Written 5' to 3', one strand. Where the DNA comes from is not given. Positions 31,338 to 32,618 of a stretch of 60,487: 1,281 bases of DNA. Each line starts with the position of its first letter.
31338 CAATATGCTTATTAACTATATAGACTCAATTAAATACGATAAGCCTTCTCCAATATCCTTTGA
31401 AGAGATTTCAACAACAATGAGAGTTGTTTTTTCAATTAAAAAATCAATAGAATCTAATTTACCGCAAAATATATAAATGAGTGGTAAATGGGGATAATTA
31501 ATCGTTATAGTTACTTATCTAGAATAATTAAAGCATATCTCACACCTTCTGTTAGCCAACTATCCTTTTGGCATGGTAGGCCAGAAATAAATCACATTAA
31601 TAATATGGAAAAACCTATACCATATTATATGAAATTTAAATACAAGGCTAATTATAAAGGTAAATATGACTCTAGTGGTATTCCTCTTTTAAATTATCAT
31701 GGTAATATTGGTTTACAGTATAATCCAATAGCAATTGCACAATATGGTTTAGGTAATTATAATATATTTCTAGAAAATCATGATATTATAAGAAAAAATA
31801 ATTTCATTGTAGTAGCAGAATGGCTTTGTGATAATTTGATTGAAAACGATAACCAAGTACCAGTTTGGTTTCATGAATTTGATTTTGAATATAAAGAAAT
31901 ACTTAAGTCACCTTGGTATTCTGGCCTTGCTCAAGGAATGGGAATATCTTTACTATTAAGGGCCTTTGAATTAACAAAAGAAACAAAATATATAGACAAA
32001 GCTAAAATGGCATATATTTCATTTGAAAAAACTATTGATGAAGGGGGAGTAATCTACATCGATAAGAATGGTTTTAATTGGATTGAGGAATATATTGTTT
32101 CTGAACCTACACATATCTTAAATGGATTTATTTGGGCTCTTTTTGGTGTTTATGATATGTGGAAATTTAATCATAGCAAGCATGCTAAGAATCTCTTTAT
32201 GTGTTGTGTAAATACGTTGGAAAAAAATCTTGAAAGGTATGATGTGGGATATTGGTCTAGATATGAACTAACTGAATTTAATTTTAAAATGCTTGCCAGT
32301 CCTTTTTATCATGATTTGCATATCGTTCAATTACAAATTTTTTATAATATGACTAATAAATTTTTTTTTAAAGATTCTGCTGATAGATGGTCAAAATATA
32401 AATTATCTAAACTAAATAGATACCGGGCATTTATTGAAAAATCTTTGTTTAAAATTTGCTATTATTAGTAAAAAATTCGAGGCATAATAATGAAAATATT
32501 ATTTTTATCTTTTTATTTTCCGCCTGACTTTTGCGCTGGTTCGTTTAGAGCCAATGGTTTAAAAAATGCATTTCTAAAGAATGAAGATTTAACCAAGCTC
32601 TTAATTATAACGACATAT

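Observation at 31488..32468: Bacterial homologue of the animal heparan-sulfate D-glucuronyl C5-epimerase in the island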

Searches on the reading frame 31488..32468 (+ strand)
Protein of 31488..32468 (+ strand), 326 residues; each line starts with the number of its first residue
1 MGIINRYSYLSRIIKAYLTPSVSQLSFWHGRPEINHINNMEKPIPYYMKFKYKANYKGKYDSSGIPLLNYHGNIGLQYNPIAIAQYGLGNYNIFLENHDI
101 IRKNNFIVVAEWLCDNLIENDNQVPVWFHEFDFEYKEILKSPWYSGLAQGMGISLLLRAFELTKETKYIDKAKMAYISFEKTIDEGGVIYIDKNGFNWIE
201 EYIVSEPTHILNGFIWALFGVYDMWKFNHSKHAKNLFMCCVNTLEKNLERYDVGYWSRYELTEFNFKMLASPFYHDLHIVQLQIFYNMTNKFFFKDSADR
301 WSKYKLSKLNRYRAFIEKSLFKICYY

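Call 4: search_protein_families(library=pfam, proteins=[window:31488-32468:+], max_evalue=1)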
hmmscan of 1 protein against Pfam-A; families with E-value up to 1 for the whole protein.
window:31488-32468:+ (326 aa): 1 family
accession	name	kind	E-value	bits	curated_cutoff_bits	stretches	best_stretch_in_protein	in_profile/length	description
PF06662.19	C5-epim_C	-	3.8e-48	163.9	23.3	1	126-302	6-187/188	D-glucuronyl C5-epimerase C-terminus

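Call 5: search_protein_families(library=ncbifam, proteins=[window:31488-32468:+], max_evalue=1)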
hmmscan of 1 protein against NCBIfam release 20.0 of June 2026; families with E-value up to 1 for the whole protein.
window:31488-32468:+ (326 aa): 0 families

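Call 11: find_homologous_proteins(query=window:31488-32468:+, max_evalue=0.00001)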
Query window:31488-32468:+ (326 aa): 3968 proteins with E <= 0.00001 among 4722 candidates; the best 120 are listed.
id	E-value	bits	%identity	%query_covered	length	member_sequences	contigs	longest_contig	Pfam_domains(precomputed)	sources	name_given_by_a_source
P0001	9.7e-190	648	100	86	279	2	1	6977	PF06662.20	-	-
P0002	3.7e-179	613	80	100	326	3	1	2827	PF06662.20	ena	-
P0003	5.1e-174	596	80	100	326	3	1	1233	PF06662.20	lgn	-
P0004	1.2e-124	434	60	99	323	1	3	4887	PF06662.20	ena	-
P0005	1.4e-124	434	60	99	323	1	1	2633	PF06662.20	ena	-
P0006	2.6e-123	430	58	99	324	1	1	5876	PF06662.20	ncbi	-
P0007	1.2e-122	427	59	98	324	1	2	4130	PF06662.20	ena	-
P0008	2.1e-122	427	60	99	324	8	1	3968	PF06662.20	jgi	-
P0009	2.7e-121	423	60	98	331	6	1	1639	PF06662.20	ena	-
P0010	4.4e-121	422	59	99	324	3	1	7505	PF06662.20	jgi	-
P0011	1.1e-120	421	60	95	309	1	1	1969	PF06662.20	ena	-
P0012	2.0e-120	420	59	99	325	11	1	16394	PF06662.20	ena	-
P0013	2.5e-120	420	56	100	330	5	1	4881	PF06662.20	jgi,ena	-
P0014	3.2e-120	419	67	86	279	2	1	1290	PF06662.20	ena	-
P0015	1.1e-119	418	57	99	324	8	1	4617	PF06662.20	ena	-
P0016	6.1e-119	415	58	96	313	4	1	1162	PF06662.20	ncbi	-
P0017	6.2e-119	415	57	100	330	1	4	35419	PF06662.20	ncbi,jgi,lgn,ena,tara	tara:strand:- start:696 stop:1688 length:993 start_codon:yes stop_codon:yes gene_type:complete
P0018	7.5e-119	415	57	99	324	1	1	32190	PF06662.20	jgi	-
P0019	1.1e-118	414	56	99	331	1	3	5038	PF06662.20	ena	-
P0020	1.3e-118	414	58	98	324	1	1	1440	PF06662.20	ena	-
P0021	2.3e-117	410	56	98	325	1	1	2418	PF06662.20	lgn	-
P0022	3.7e-117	409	58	99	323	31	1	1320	PF06662.20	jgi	-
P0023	4.5e-117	409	60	99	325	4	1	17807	PF06662.20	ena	-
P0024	4.7e-117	409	56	99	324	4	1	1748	PF06662.20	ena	-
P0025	5.6e-117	409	57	99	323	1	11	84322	PF06662.20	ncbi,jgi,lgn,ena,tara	tara:strand:- start:26396 stop:27367 length:972 start_codon:yes stop_codon:yes gene_type:complete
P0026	2.8e-115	403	57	99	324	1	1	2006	PF06662.20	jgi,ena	-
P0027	6.0e-115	402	56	99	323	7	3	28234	PF06662.20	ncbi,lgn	-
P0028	7.4e-115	402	54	100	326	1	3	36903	PF06662.20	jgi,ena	jgi:heparosan-N-sulfate-glucuronate 5-epimerase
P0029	7.8e-115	402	56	99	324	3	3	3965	PF06662.20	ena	-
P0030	1.4e-113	398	54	99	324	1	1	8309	PF06662.20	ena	-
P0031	4.4e-113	396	56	99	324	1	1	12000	PF06662.20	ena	-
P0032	5.5e-113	396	54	98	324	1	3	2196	PF06662.20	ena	-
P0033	6.2e-113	395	55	99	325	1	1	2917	PF06662.20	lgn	-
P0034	6.2e-113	395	57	100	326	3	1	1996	PF06662.20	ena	-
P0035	9.6e-113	395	53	100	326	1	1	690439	PF06662.20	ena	-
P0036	1.6e-112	394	54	100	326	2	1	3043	PF06662.20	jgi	jgi:hypothetical protein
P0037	1.6e-112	394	56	100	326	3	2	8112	PF06662.20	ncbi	-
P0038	2.9e-112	393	53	100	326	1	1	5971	PF06662.20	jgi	jgi:hypothetical protein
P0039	4.2e-112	393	54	99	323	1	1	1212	PF06662.20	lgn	-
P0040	5.8e-112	392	53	99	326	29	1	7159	PF06662.20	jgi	-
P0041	5.9e-112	392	53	99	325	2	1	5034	PF06662.20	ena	-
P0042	6.3e-112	392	52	100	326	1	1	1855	PF06662.20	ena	-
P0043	7.6e-112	392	54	99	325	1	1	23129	PF06662.20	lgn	-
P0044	7.9e-112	392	54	100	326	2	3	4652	PF06662.20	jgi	jgi:hypothetical protein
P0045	1.2e-111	391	55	98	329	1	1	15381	PF06662.20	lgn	-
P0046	1.4e-111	391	53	99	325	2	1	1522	PF06662.20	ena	-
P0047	1.6e-111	391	55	99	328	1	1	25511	PF06662.20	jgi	-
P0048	1.9e-111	391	53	100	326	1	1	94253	PF06662.20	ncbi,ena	-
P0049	1.9e-111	391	53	100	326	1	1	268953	PF06662.20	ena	-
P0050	2.0e-111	391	52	100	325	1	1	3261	PF06662.20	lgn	-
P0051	2.3e-111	390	52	99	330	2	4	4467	PF06662.20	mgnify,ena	mgnify:CR=1 FL=1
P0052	2.7e-111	390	52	100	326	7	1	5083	PF06662.20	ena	-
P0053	3.2e-111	390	53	100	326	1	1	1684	PF06662.20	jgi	-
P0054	3.3e-111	390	55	95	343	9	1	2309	PF06662.20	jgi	jgi:hypothetical protein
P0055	3.8e-111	390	46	100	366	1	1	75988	PF06662.20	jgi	-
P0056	4.0e-111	389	53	100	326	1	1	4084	PF06662.20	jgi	jgi:hypothetical protein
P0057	4.7e-111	389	54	99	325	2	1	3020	PF06662.20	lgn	-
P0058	5.7e-111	389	53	100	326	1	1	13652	PF06662.20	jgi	jgi:heparosan-N-sulfate-glucuronate 5-epimerase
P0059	6.2e-111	389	54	99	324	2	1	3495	PF06662.20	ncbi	-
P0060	6.2e-111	389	54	99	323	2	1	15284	PF06662.20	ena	-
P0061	6.3e-111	389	54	100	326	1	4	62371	PF06662.20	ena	-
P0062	6.5e-111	389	53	99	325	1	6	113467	PF06662.20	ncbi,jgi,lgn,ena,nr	ncbi:MAG TPA: hypothetical protein ENF22_06510 [Chloroflexi bacterium]|nr:hypothetical protein [Chlo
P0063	8.6e-111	388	54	99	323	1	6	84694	PF06662.20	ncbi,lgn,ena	-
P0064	8.9e-111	388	54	100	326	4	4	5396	PF06662.20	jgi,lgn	jgi:heparosan-N-sulfate-glucuronate 5-epimerase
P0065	1.1e-110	388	51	99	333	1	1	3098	PF06662.20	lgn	-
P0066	1.7e-110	387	53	99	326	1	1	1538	PF06662.20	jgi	jgi:heparosan-N-sulfate-glucuronate 5-epimerase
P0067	1.8e-110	387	54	99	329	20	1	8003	PF06662.20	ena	-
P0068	1.9e-110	387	52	98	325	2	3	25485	PF06662.20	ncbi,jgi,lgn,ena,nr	ncbi:MAG: D-glucuronyl C5-epimerase family protein [Deltaproteobacteria bacterium]|nr:D-glucuronyl C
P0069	1.9e-110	387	54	100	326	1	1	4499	PF06662.20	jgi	jgi:heparosan-N-sulfate-glucuronate 5-epimerase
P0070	2.0e-110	387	53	100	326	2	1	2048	PF06662.20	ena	-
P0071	2.4e-110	387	53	100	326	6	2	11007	PF06662.20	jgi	jgi:heparosan-N-sulfate-glucuronate 5-epimerase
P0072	2.6e-110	387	52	99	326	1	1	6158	PF06662.20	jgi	-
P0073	2.6e-110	387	52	100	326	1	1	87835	PF06662.20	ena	-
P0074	2.7e-110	387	51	100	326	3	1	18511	PF06662.20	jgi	jgi:heparosan-N-sulfate-glucuronate 5-epimerase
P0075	3.1e-110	387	52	100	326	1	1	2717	PF06662.20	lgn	-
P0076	3.2e-110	387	52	100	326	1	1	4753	PF06662.20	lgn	-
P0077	3.2e-110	387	52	99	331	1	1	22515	PF06662.20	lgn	-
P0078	3.7e-110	386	52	100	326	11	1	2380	PF06662.20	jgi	jgi:heparosan-N-sulfate-glucuronate 5-epimerase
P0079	3.9e-110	386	52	100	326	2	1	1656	PF06662.20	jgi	jgi:heparosan-N-sulfate-glucuronate 5-epimerase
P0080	4.8e-110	386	52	99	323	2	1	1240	PF06662.20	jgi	jgi:hypothetical protein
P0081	4.9e-110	386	53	98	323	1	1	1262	PF06662.20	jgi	jgi:heparosan-N-sulfate-glucuronate 5-epimerase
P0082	5.2e-110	386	53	100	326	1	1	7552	PF06662.20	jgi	jgi:heparosan-N-sulfate-glucuronate 5-epimerase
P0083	5.7e-110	386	53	99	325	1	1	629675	PF06662.20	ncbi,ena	-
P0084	6.0e-110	386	53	100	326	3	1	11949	PF06662.20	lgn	-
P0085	6.2e-110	386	53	100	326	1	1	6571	PF06662.20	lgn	-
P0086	6.3e-110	386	54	98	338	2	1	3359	PF06662.20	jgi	-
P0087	6.6e-110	385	51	100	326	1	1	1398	PF06662.20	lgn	-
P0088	6.8e-110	385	53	99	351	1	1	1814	PF06662.20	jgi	jgi:heparosan-N-sulfate-glucuronate 5-epimerase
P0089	7.1e-110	385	52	100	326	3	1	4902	PF06662.20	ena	-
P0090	7.2e-110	385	53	100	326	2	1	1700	PF06662.20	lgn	-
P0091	7.9e-110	385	51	100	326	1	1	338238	PF06662.20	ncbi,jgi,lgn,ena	jgi:hypothetical protein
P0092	8.8e-110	385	53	100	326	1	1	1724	PF06662.20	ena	-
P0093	9.2e-110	385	53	100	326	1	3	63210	PF06662.20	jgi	jgi:heparosan-N-sulfate-glucuronate 5-epimerase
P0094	9.7e-110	385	52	99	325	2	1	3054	PF06662.20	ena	-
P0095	9.9e-110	385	53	99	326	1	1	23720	PF06662.20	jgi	-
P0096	1.1e-109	385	55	100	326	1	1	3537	PF06662.20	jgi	jgi:hypothetical protein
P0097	1.2e-109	385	52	100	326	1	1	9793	PF06662.20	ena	-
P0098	1.3e-109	385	52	100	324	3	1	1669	PF06662.20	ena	-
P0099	1.3e-109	385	51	100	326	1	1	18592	PF06662.20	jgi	jgi:heparosan-N-sulfate-glucuronate 5-epimerase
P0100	1.3e-109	385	53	100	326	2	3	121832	PF06662.20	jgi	jgi:heparosan-N-sulfate-glucuronate 5-epimerase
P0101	1.5e-109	384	52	100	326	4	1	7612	PF06662.20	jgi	jgi:hypothetical protein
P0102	1.6e-109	384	52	100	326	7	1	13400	PF06662.20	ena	-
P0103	1.7e-109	384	52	100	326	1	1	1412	PF06662.20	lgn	-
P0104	1.7e-109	384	52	99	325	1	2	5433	PF06662.20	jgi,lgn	jgi:heparosan-N-sulfate-glucuronate 5-epimerase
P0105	1.7e-109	384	52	100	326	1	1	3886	PF06662.20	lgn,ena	-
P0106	1.8e-109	384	53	100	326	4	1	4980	PF06662.20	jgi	jgi:heparosan-N-sulfate-glucuronate 5-epimerase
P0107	1.9e-109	384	52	100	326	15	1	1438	PF06662.20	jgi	jgi:heparosan-N-sulfate-glucuronate 5-epimerase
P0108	1.9e-109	384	54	98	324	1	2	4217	PF06662.20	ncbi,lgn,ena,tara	tara:strand:- start:1480 stop:2454 length:975 start_codon:yes stop_codon:yes gene_type:complete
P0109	1.9e-109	384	53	100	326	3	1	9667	PF06662.20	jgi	jgi:heparosan-N-sulfate-glucuronate 5-epimerase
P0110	2.0e-109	384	52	100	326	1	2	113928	PF06662.20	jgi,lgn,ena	-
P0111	2.0e-109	384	52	100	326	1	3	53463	PF06662.20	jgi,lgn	jgi:hypothetical protein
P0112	2.0e-109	384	54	100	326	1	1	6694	PF06662.20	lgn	-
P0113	2.1e-109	384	52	100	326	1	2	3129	PF06662.20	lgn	-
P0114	2.2e-109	384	53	100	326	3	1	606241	PF06662.20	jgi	jgi:heparosan-N-sulfate-glucuronate 5-epimerase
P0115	2.6e-109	384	54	99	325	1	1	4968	PF06662.20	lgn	-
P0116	2.9e-109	383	52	100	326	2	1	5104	PF06662.20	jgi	jgi:heparosan-N-sulfate-glucuronate 5-epimerase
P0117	2.9e-109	383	52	100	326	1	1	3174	PF06662.20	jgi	-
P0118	2.9e-109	383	52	99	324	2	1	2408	PF06662.20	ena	-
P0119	3.2e-109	383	51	100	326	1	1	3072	PF06662.20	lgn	-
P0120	3.2e-109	383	53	99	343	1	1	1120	PF06662.20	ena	-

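Call 12: search_solved_structures(query=window:31488-32468:+, max_evalue=1, show_alignments=3)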
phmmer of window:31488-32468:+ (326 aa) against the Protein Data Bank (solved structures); distinct sequences matched with E-value up to 1: 5.
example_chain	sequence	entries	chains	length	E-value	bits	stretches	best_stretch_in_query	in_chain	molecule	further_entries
4pw2_A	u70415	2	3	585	3.6e-26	95.3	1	106-305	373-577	D-glucuronyl C5 epimerase B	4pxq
6hzz_A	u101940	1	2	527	3.7e-26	95.3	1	105-305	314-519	D-glucuronyl C5-epimerase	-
6i01_A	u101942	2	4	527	1.2e-25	93.6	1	105-305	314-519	D-glucuronyl C5-epimerase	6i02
3g7g_A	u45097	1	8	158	0.13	14.6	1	181-248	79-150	UPF0311 protein CA_C3321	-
4ml8_A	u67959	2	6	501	0.49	12.7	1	162-252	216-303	Cytokinin oxidase 2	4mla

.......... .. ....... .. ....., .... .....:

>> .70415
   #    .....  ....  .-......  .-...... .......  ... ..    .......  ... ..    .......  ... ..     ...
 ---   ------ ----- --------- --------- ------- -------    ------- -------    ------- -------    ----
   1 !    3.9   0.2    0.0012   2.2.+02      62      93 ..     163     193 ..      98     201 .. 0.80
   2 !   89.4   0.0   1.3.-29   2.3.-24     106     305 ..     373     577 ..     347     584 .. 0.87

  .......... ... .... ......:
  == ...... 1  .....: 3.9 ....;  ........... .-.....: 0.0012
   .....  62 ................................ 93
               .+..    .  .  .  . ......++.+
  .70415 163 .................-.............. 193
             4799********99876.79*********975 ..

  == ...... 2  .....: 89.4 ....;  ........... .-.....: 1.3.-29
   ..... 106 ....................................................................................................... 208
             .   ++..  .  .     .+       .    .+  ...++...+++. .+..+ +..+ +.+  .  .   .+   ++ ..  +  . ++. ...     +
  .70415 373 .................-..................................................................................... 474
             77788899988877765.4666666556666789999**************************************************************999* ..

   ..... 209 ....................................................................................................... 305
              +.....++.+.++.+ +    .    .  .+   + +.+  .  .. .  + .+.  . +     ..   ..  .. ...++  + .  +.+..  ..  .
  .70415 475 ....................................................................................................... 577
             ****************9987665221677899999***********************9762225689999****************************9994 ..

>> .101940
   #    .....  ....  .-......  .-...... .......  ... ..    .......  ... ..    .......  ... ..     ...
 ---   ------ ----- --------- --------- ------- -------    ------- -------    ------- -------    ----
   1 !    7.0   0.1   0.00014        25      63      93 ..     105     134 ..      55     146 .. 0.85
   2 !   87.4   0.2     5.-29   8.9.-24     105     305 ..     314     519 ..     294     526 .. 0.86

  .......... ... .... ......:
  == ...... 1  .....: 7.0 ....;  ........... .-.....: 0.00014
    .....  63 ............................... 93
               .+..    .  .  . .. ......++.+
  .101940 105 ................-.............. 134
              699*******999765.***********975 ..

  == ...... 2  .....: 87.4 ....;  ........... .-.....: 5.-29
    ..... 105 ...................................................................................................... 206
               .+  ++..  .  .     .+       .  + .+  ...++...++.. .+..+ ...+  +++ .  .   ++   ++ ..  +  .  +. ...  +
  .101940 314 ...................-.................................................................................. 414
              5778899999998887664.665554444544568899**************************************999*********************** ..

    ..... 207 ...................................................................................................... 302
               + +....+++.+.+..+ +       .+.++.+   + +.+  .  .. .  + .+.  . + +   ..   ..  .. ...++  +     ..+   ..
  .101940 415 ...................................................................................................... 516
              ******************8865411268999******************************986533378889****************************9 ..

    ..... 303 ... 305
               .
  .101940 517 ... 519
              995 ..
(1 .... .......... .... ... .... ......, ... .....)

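Call 14: find_related_loci(query=window:31488-32468:+, collection=genome_contigs, flank=10000)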
Query window:31488-32468:+ (326 aa) in genome_contigs; peptide patterns used: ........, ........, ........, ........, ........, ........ (x = any residue, [..] = any of these).
65 stretches matched a pattern; 1 encode a relative of the query (tblastn E <= 1e-3); 1 distinct loci.
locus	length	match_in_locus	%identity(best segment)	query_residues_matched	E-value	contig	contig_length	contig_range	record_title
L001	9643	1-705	46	92-326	4e-67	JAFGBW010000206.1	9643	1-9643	MAG: Candidatus Auribacterota bacterium isolate Zod_Metabat.1054 k87_8984475, whole genome shotgun sequence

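Call 22: find_encoding_contigs(protein=P0001, flank=10000, max_places=4)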
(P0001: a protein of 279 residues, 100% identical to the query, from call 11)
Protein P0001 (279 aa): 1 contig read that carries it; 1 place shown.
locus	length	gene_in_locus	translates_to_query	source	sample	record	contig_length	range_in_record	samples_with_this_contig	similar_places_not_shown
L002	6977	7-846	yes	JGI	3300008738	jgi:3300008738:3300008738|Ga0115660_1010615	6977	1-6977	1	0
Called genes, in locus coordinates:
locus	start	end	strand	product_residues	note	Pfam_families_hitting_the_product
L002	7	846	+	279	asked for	PF06662:C5-epim_C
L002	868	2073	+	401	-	PF00534:Glycos_transf_1 (weak)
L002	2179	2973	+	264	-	PF01073:3Beta_HSD (weak), PF01370:Epimerase, PF04321:RmlD_sub_bind (weak), PF16363:GDP_Man_Dehyd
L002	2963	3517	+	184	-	PF02397:Bac_transf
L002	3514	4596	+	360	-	PF02350:Epimerase_2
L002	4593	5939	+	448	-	PF14052:Caps_assemb_Wzi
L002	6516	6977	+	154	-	?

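Call 23: find_encoding_contigs(protein=P0017, flank=10000, max_places=3)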
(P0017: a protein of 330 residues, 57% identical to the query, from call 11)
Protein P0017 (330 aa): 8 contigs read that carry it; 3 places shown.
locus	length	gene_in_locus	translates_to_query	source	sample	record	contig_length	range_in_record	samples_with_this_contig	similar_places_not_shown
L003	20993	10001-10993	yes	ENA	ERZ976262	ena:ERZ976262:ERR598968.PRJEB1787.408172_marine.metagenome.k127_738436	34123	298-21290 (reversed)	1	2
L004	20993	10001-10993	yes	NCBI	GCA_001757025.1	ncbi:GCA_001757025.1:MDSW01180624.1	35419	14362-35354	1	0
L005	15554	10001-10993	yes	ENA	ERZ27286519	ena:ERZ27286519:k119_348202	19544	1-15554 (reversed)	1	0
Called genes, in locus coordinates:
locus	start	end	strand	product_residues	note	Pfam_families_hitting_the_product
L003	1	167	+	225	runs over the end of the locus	PF13489:Methyltransf_23, PF13649:Methyltransf_25, PF08241:Methyltransf_11 (weak), PF08242:Methyltransf_12 (weak)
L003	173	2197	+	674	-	PF13522:GATase_6, PF13537:GATase_7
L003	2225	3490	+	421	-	PF01943:Polysacc_synt (weak)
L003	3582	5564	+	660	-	PF13231:PMT_2 (weak)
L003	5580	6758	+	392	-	PF00534:Glycos_transf_1 (faint), PF13692:Glyco_trans_1_4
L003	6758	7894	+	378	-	PF00534:Glycos_transf_1, PF13692:Glyco_trans_1_4, PF20706:GT4-conflict (weak)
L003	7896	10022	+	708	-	PF00107:ADH_zinc_N, PF01488:Shikimate_DH (faint), PF02254:TrkA_N (weak), PF03721:UDPG_MGDP_dh_N (weak), PF01408:GFO_IDH_MocA, PF22725:GFO_IDH_MocA_C3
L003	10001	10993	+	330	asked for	PF06662:C5-epim_C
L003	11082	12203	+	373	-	PF00534:Glycos_transf_1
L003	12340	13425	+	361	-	PF02350:Epimerase_2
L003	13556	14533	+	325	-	PF01073:3Beta_HSD, PF01370:Epimerase, PF02719:Polysacc_synt_2, PF04321:RmlD_sub_bind, PF07993:NAD_binding_4, PF16363:GDP_Man_Dehyd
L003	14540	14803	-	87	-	-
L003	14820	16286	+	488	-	PF00953:Glycos_transf_4, PF13727:CoA_binding_3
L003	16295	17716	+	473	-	PF14052:Caps_assemb_Wzi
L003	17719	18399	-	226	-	PF00535:Glycos_transf_2, PF10111:Glyco_tranf_2_2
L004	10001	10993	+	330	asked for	PF06662:C5-epim_C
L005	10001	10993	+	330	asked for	PF06662:C5-epim_C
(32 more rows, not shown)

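Call 24: find_encoding_contigs(protein=P0062, flank=8000, max_places=1)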
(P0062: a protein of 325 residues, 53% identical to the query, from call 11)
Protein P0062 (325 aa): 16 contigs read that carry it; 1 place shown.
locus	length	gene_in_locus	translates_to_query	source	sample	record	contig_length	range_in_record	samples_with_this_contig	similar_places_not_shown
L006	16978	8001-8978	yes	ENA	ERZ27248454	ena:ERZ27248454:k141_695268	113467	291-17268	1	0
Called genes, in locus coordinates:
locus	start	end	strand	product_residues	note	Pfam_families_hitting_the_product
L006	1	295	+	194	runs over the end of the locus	?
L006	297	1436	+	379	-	PF20706:GT4-conflict, PF00534:Glycos_transf_1, PF13692:Glyco_trans_1_4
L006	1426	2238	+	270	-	PF13469:Sulfotransfer_3 (faint), PF00685:Sulfotransfer_1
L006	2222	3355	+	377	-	PF00534:Glycos_transf_1, PF13692:Glyco_trans_1_4, PF13524:Glyco_trans_1_2 (weak)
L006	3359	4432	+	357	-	PF09587:PGA_cap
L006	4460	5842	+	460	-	-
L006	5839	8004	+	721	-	PF08240:ADH_N (faint), PF00107:ADH_zinc_N, PF01408:GFO_IDH_MocA, PF02894:GFO_IDH_MocA_C, PF22725:GFO_IDH_MocA_C3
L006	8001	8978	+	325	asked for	PF06662:C5-epim_C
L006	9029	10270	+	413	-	PF13439:Glyco_transf_4, PF13579:Glyco_trans_4_4, PF00534:Glycos_transf_1, PF13692:Glyco_trans_1_4, PF13524:Glyco_trans_1_2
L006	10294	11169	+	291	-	PF01073:3Beta_HSD (faint), PF01370:Epimerase, PF04321:RmlD_sub_bind (faint), PF05368:NmrA, PF07993:NAD_binding_4 (faint), PF13460:NAD_binding_10, PF16363:GDP_Man_Dehyd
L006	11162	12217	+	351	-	PF00953:Glycos_transf_4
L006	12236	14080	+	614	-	PF13727:CoA_binding_3, PF17836:PglD_N (faint), PF04321:RmlD_sub_bind, PF08659:KR (weak), PF01073:3Beta_HSD, PF01370:Epimerase, PF02719:Polysacc_synt_2, PF16363:GDP_Man_Dehyd, +2 more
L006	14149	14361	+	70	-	-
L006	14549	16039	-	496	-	PF02446:Glyco_hydro_77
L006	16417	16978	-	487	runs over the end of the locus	PF08323:Glyco_transf_5, PF00534:Glycos_transf_1, PF13692:Glyco_trans_1_4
